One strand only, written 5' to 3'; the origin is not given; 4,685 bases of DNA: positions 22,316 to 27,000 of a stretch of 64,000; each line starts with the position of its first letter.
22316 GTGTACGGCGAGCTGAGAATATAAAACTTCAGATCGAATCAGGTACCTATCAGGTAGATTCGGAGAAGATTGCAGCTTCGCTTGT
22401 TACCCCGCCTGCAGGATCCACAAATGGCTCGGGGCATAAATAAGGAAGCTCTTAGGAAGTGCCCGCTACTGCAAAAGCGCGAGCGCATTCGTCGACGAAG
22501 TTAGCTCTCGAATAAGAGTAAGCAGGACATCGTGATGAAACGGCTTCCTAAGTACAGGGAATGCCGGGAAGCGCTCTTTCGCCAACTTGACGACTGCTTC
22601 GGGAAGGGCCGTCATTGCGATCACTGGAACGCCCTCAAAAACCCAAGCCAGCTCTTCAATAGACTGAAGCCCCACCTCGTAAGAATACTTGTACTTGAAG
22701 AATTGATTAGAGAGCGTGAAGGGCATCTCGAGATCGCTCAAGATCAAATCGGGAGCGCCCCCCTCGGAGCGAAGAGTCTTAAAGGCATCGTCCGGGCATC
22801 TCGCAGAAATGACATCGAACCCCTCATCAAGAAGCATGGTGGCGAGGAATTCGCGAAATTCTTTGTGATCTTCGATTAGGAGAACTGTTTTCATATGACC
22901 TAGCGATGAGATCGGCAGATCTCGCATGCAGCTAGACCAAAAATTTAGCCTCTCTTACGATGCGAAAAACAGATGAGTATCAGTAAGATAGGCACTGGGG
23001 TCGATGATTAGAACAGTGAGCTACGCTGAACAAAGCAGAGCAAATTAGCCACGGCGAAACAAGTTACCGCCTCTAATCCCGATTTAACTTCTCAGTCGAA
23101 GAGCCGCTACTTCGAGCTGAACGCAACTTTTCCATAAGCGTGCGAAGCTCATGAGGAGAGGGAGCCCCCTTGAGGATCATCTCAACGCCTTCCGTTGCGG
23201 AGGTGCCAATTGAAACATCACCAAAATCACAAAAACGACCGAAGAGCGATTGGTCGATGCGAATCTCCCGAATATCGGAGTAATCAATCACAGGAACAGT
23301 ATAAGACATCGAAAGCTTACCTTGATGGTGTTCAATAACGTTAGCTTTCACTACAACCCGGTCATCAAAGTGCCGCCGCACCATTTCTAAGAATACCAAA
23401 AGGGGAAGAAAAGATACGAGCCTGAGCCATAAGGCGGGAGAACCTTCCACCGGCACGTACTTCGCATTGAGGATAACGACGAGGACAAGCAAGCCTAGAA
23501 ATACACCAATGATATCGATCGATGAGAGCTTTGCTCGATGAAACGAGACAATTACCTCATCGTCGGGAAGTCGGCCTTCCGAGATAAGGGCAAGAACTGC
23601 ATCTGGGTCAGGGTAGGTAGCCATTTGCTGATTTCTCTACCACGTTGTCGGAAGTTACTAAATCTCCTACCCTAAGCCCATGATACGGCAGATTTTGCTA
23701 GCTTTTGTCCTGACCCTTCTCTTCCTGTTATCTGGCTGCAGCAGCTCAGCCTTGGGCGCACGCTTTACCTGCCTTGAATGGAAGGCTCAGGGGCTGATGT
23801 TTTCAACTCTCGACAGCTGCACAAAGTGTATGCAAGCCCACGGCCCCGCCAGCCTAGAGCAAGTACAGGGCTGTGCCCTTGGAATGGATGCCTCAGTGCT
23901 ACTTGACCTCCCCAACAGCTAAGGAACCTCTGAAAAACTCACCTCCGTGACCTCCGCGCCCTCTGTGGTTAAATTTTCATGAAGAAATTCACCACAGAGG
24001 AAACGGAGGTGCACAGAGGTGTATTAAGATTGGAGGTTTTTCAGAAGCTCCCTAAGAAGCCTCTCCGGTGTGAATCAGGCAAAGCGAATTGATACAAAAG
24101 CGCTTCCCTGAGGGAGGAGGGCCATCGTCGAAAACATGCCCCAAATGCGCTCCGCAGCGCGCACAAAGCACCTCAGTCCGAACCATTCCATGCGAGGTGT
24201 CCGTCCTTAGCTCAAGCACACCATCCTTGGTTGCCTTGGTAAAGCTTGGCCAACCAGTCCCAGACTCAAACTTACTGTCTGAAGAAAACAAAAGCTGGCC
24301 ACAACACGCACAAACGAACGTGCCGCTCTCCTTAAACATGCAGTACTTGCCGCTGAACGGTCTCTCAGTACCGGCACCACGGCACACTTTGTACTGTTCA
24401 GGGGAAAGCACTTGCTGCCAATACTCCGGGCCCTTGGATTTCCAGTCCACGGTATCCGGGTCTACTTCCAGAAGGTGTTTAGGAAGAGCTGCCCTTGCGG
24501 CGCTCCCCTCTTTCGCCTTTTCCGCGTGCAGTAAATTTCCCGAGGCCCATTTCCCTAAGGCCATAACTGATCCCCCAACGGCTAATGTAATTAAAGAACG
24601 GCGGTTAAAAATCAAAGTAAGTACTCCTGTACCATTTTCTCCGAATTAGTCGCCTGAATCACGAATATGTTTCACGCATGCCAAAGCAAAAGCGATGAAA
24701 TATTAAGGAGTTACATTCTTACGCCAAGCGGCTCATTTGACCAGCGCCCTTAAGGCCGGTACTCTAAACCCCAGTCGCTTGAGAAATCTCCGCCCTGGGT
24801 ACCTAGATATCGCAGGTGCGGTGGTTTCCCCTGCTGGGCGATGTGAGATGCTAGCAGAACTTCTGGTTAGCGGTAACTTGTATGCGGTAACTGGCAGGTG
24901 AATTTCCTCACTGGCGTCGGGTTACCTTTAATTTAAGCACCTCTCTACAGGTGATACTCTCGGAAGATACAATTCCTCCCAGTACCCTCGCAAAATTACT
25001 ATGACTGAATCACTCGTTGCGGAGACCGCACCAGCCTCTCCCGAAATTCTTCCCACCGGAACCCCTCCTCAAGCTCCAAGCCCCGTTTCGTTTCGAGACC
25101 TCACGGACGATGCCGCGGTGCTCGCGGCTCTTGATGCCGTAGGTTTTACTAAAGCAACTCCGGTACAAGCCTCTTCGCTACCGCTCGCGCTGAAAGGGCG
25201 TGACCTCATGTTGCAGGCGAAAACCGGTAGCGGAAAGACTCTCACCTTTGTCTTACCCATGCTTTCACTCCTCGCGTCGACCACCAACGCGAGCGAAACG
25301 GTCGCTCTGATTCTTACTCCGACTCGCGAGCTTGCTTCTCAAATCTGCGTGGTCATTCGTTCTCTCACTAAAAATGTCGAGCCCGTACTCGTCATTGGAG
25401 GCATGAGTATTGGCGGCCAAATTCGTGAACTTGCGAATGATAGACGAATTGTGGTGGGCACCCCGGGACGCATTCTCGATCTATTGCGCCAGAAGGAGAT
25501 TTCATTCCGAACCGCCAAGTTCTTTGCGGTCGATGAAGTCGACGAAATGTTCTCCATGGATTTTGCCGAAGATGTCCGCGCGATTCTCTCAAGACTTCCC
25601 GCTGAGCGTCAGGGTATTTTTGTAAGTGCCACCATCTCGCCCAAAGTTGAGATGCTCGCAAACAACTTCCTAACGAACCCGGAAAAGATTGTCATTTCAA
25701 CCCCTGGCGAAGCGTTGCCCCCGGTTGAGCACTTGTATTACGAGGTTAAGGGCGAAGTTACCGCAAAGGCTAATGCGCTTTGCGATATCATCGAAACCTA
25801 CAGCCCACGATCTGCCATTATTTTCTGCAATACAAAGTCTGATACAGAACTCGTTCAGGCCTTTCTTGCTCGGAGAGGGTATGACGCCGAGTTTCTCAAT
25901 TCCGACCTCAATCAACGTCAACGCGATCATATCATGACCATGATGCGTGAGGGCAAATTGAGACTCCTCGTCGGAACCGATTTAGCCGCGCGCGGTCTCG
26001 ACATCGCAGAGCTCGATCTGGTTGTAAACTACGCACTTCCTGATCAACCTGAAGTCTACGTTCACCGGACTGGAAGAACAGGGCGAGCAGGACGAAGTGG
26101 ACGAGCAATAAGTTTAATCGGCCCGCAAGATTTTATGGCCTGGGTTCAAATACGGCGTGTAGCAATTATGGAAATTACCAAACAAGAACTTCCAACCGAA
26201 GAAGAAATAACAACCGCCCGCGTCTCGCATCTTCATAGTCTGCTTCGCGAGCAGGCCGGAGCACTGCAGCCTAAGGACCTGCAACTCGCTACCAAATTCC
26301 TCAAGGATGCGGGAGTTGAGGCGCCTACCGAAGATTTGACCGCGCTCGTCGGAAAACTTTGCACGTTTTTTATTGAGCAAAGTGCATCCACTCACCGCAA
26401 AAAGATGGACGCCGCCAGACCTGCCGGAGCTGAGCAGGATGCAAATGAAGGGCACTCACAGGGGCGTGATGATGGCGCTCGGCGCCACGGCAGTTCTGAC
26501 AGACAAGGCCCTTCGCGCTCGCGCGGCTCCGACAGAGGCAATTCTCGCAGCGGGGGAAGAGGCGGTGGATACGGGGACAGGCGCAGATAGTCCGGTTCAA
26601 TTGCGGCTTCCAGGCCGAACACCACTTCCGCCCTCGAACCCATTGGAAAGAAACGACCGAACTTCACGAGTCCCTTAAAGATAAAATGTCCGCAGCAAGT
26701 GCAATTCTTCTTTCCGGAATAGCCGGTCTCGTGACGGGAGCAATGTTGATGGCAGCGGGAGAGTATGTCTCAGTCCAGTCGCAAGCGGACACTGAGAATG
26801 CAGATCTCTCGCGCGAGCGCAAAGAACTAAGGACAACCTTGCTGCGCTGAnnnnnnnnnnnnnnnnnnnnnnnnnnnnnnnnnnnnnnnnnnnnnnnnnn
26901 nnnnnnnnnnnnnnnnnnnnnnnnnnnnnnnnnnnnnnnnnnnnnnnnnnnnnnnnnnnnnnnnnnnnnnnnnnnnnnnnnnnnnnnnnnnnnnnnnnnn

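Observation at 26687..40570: Possible inserted block of effector-like genes bounded by a truncated VIT-family gene fragment and ccoH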

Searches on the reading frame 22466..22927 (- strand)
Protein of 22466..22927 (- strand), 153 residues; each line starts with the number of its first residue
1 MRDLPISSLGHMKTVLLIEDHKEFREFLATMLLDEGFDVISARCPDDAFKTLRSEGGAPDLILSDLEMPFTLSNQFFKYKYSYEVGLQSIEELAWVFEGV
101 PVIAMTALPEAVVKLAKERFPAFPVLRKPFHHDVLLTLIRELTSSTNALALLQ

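Call 5: search_protein_families(library=pfam, proteins=[window:22466-22927:-], max_evalue=0.01)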
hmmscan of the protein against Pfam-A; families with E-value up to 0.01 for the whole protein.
window:22466-22927:- (153 aa): 1 family
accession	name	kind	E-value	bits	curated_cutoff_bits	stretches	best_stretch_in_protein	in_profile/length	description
PF00072.30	Response_reg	-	1.7e-12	47.9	30.2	1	15-139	1-110/111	Response regulator receiver domain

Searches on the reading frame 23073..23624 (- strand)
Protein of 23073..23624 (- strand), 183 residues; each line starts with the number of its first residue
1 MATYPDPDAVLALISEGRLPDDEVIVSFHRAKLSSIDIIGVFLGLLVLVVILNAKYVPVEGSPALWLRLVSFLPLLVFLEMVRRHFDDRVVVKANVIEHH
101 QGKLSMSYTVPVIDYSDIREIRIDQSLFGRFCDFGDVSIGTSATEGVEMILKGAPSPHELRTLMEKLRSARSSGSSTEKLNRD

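Call 5: search_protein_families(library=pfam, proteins=[window:23073-23624:-], max_evalue=0.01)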
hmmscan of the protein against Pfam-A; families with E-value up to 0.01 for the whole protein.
window:23073-23624:- (183 aa): 1 family
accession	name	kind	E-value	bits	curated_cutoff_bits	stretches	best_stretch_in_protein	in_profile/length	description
PF03703.20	bPH_2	-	2.9e-05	24.7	22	1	92-162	8-76/78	Bacterial PH domain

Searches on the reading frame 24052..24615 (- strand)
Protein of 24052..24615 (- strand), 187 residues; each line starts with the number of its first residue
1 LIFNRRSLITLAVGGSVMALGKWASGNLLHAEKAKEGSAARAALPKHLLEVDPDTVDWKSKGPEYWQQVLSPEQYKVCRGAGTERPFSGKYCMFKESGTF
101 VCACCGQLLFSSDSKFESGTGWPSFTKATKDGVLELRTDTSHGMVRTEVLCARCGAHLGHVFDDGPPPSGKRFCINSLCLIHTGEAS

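Call 5: search_protein_families(library=pfam, proteins=[window:24052-24615:-], max_evalue=0.01)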
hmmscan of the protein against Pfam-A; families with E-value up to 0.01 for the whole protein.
window:24052-24615:- (187 aa): 2 families
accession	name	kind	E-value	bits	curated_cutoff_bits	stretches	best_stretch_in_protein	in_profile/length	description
PF01641.26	SelR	-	3.6e-48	162.8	24.9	1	70-180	1-112/116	SelR domain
PF24046.1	At4g08330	-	0.0002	21.8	27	1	145-169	75-99/129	At4g08330 beta-tent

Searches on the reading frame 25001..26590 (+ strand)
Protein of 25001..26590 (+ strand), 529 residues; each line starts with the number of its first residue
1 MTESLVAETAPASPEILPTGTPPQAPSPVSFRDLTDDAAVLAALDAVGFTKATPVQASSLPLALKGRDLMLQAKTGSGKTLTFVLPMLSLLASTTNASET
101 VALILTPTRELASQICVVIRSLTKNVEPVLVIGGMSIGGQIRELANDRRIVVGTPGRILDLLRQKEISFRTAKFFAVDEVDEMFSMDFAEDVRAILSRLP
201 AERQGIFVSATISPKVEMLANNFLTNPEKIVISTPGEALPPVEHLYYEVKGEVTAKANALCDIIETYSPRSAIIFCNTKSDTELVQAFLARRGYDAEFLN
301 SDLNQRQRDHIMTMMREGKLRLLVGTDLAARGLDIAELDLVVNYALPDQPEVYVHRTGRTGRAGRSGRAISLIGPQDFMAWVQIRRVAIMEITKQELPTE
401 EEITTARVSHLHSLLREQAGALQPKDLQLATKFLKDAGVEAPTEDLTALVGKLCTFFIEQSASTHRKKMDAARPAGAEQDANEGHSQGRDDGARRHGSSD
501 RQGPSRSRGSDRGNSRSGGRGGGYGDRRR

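Call 5: search_protein_families(library=pfam, proteins=[window:25001-26590:+], max_evalue=0.01)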
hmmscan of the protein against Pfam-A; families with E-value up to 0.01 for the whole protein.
window:25001-26590:+ (529 aa): 3 families
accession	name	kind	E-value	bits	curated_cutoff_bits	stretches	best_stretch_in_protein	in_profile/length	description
PF00270.35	DEAD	-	4e-42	144.2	26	1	53-218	1-166/167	DEAD/DEAH box helicase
PF00271.37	Helicase_C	-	5.2e-29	101.2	23.5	1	256-364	2-110/110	Helicase conserved C-terminal domain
PF04851.21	ResIII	-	2.6e-06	27.9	22.5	1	67-199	24-150/164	Type III restriction enzyme, res subunit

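Call 23: find_encoding_contigs(protein=window:25001-26590:+, flank=10000, max_places=8)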
Protein window:25001-26590:+ (529 aa): 2 contigs read that carry it; 2 places shown.
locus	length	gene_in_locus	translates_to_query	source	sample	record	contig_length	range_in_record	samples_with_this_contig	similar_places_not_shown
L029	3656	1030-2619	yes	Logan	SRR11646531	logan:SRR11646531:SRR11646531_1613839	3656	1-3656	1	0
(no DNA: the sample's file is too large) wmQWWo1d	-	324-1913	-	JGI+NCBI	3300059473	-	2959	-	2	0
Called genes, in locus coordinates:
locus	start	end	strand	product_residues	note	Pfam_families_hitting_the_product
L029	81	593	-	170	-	PF01641:SelR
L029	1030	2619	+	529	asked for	PF04851:ResIII (weak), PF00270:DEAD, PF00271:Helicase_C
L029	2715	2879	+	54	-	PF01988:VIT1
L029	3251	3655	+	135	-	?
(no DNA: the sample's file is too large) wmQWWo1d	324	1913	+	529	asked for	PF04851:ResIII (weak), PF00270:DEAD, PF00271:Helicase_C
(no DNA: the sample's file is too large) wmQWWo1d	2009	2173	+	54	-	PF01988:VIT1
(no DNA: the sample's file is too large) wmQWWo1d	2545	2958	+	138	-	?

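Call 24: find_homologous_proteins(query=window:25001-26590:+, max_evalue=1e-50)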
Query window:25001-26590:+ (529 aa): 6849 proteins with E <= 1e-50 among 8000 candidates; the best 120 are listed.
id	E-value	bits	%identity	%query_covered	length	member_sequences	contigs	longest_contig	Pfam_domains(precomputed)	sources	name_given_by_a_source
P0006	1.3e-269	913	83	94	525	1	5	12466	PF00270.36,PF00271.38,PF04851.22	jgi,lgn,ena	-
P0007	7.7e-218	742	94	65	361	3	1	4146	PF00270.36,PF00271.38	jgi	jgi:ATP-dependent RNA helicase DeaD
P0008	4.4e-201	687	63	99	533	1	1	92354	PF00270.36,PF00271.38,PF04851.22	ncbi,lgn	-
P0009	3.3e-198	677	62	97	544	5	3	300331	PF00270.36,PF00271.38,PF04851.22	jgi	jgi:ATP-dependent RNA helicase DeaD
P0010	1.4e-177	609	58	88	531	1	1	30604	PF00270.36,PF00271.38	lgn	-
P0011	9.8e-176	603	59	97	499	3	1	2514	PF00270.36,PF00271.38,PF04851.22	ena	-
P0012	7.0e-171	587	56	95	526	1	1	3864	PF00270.36,PF00271.38,PF04851.22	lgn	-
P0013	3.6e-168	578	54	86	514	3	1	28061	PF00270.36,PF00271.38,PF04851.22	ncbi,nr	ncbi:MAG: DEAD/DEAH box helicase [Deltaproteobacteria bacterium]|nr:DEAD/DEAH box helicase [Deltapro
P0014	1.1e-164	567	56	85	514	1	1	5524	PF00270.36,PF00271.38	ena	-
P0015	2.4e-164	566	56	85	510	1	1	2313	PF00270.36,PF00271.38,PF04851.22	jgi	jgi:ATP-dependent RNA helicase DeaD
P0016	4.8e-164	565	54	96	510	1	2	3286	PF00270.36,PF00271.38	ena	-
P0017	6.4e-164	564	54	87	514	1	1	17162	PF00270.36,PF00271.38,PF04851.22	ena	-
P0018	1.1e-163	563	54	86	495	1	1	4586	PF00270.36,PF00271.38,PF04851.22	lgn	-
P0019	2.1e-163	563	57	83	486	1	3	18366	PF00270.36,PF00271.38,PF04851.22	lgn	-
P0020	7.5e-163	561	56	87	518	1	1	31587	PF00270.36,PF00271.38,PF04851.22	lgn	-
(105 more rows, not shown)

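Call 25: find_encoding_contigs(protein=P0006, flank=10000, max_places=5)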
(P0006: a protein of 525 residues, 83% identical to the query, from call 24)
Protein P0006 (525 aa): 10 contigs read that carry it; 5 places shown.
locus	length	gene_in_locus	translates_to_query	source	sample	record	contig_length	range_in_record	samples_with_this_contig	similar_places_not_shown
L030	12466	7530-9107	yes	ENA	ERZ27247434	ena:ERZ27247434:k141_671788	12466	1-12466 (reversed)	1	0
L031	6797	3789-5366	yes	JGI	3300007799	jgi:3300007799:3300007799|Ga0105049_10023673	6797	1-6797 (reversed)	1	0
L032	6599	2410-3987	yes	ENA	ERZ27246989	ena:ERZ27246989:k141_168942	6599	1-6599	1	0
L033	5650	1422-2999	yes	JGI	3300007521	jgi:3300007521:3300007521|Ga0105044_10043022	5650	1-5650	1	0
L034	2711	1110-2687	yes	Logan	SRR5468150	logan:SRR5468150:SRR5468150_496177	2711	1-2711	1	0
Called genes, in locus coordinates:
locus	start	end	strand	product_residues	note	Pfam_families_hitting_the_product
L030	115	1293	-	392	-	PF08545:ACP_syn_III, PF08541:ACP_syn_III_C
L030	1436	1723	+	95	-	-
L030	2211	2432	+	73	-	PF09720:Unstab_antitox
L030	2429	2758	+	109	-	PF05016:ParE_toxin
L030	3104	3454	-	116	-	PF06291:Lambda_Bor (weak)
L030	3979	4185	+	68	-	PF04316:FlgM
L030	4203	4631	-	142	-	PF00072:Response_reg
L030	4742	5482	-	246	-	PF02585:PIG-L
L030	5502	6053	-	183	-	-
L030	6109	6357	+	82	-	-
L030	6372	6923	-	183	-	PF01641:SelR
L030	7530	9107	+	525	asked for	PF04851:ResIII (faint), PF00270:DEAD, PF00271:Helicase_C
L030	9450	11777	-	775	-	PF03641:Lysine_decarbox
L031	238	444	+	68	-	PF04316:FlgM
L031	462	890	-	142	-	PF00072:Response_reg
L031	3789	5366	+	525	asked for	PF04851:ResIII (faint), PF00270:DEAD, PF00271:Helicase_C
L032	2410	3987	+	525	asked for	PF04851:ResIII (faint), PF00270:DEAD, PF00271:Helicase_C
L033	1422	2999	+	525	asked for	PF04851:ResIII (faint), PF00270:DEAD, PF00271:Helicase_C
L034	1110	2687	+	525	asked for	PF04851:ResIII (faint), PF00270:DEAD, PF00271:Helicase_C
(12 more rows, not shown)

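Call 26: find_encoding_contigs(protein=P0007, flank=10000, max_places=3)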
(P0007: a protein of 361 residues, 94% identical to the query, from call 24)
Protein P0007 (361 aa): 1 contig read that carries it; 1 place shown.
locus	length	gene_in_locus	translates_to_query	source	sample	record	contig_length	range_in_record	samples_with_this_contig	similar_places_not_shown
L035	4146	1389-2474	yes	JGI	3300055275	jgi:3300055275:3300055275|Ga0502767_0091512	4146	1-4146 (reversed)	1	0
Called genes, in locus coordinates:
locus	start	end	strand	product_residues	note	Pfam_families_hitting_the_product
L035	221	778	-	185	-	PF01641:SelR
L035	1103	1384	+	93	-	PF00270:DEAD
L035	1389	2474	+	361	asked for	PF00270:DEAD, PF00271:Helicase_C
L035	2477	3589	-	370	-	PF01135:PCMT (weak), PF08123:DOT1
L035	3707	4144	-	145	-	?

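Call 43: find_encoding_contigs(protein=P0008, flank=10000, max_places=2)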
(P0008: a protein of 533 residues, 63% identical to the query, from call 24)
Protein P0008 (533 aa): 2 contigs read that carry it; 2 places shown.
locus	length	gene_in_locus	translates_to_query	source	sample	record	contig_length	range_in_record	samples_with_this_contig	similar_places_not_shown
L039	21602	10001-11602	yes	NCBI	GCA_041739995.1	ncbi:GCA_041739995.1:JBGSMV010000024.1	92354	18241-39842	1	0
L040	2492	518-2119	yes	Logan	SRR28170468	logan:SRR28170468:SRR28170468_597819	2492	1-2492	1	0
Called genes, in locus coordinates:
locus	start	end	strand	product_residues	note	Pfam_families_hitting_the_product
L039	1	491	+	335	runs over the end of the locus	PF00149:Metallophos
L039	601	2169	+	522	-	PF13231:PMT_2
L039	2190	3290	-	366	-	PF01728:FtsJ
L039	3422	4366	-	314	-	PF08545:ACP_syn_III, PF08541:ACP_syn_III_C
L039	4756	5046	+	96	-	-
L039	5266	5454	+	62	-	PF04316:FlgM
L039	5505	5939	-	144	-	PF00072:Response_reg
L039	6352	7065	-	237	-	PF02585:PIG-L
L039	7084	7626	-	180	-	-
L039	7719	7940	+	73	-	-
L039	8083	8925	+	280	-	PF04338:DUF481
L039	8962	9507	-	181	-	PF01641:SelR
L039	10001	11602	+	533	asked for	PF04851:ResIII, PF00270:DEAD, PF00271:Helicase_C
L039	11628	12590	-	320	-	PF00561:Abhydrolase_1, PF12146:Hydrolase_4 (weak), PF12697:Abhydrolase_6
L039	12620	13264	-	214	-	-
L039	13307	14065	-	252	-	PF13489:Methyltransf_23, PF08241:Methyltransf_11, PF08242:Methyltransf_12, PF13649:Methyltransf_25, PF13847:Methyltransf_31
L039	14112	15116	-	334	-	PF02628:COX15-CtaA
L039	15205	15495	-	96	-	-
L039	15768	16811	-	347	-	PF13677:MotB_plug, PF00691:OmpA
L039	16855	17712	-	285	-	PF20560:MotA_N, PF01618:MotA_ExbB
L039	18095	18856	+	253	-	PF00378:ECH_1, PF16113:ECH_2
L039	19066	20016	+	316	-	-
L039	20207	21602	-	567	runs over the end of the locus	-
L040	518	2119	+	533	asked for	PF04851:ResIII, PF00270:DEAD, PF00271:Helicase_C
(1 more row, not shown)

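Call 44: find_encoding_contigs(protein=P0009, flank=10000, max_places=2)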
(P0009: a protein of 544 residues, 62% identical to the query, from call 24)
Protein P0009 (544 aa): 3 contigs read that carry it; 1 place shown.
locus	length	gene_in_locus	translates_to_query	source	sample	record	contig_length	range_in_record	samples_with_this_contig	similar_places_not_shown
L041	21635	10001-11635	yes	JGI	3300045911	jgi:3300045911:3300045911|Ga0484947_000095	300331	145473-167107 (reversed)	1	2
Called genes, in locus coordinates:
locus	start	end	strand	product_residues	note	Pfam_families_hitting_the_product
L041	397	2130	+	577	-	PF01421:Reprolysin, PF13583:Reprolysin_4, PF13688:Reprolysin_5, PF13574:Reprolysin_2, PF13582:Reprolysin_3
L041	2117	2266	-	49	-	-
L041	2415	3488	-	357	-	PF01728:FtsJ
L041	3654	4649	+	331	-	PF02636:Methyltransf_28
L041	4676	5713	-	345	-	PF08545:ACP_syn_III, PF08541:ACP_syn_III_C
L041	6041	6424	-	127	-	PF13366:PDDEXK_3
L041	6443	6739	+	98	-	-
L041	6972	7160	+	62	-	PF04316:FlgM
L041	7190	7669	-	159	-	PF00072:Response_reg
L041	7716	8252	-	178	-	PF03703:bPH_2 (weak)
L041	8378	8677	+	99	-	-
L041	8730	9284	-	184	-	PF01641:SelR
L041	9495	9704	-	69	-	-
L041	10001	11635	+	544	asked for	PF00270:DEAD, PF04851:ResIII (weak), PF00271:Helicase_C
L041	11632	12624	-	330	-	PF00561:Abhydrolase_1, PF12146:Hydrolase_4, PF12697:Abhydrolase_6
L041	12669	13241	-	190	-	-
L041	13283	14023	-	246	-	PF02628:COX15-CtaA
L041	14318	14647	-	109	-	-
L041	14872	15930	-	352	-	PF13677:MotB_plug, PF00691:OmpA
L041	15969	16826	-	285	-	PF20560:MotA_N, PF01618:MotA_ExbB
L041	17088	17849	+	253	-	PF00378:ECH_1, PF16113:ECH_2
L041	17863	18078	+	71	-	-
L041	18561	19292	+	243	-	-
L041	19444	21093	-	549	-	PF01041:DegT_DnrJ_EryC1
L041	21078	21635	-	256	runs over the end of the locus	PF00483:NTP_transferase, PF12804:NTP_transf_3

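Call 63: search_protein_families(library=pfam, proteins=[L030:9450-11777:-, L039:12620-13264:-, L041:12669-13241:-], max_evalue=0.001)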
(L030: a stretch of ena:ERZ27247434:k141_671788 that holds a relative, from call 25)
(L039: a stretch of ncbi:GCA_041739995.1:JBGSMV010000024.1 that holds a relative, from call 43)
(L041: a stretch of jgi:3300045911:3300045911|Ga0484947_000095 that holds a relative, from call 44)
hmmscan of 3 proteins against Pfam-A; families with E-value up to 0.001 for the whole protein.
L030:9450-11777:- (775 aa): 1 family
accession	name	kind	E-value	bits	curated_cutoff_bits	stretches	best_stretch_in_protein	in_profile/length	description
PF03641.19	Lysine_decarbox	-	9.1e-13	49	27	1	289-396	12-129/131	Possible lysine decarboxylase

L039:12620-13264:- (214 aa): 0 families

L041:12669-13241:- (190 aa): 0 families

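Call 87: find_encoding_contigs(protein=P0010, flank=8000, max_places=1)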
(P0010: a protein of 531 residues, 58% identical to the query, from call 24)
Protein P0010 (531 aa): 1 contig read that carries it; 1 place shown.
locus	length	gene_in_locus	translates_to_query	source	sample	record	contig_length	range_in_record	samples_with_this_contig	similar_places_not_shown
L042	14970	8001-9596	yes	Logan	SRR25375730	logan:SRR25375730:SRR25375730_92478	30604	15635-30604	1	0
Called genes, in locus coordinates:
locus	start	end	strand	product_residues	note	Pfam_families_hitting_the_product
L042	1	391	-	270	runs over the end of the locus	-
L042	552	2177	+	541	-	PF03255:ACCA (weak), PF01039:Carboxyl_trans, PF03255:ACCA (weak)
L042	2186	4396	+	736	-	PF00289:Biotin_carb_N, PF02786:CPSase_L_D2, PF07478:Dala_Dala_lig_C, PF02222:ATP-grasp, PF02785:Biotin_carb_C, PF25919:BSH_CusB (faint), PF25917:BSH_RND (weak), PF00364:Biotin_lipoyl, +1 more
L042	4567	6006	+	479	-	PF18083:PutA_N, PF01619:Pro_dh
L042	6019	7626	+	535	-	PF00171:Aldedh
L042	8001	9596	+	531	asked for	PF00270:DEAD, PF00271:Helicase_C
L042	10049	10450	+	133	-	PF01850:PIN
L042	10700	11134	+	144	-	-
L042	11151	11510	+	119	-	PF07332:Phage_holin_3_6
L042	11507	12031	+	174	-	-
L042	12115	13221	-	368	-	PF13439:Glyco_transf_4, PF13579:Glyco_trans_4_4, PF00534:Glycos_transf_1, PF13692:Glyco_trans_1_4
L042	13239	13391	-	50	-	-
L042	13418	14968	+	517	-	?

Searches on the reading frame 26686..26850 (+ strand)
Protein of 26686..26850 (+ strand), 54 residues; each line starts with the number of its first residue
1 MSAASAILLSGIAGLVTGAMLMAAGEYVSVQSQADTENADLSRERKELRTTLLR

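Call 4: search_protein_families(library=pfam, proteins=[window:26686-26850:+], max_evalue=0.01)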
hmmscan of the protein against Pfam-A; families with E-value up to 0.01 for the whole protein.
window:26686-26850:+ (54 aa): 1 family
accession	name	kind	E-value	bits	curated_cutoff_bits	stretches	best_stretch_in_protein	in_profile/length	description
PF01988.24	VIT1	-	2.2e-14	54.2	28.1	1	4-50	30-76/214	VIT family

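Call 21: search_protein_families(library=ncbifam, proteins=[window:26686-26850:+], max_evalue=0.01)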
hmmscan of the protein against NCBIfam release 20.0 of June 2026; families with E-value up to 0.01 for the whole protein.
window:26686-26850:+ (54 aa): 0 families
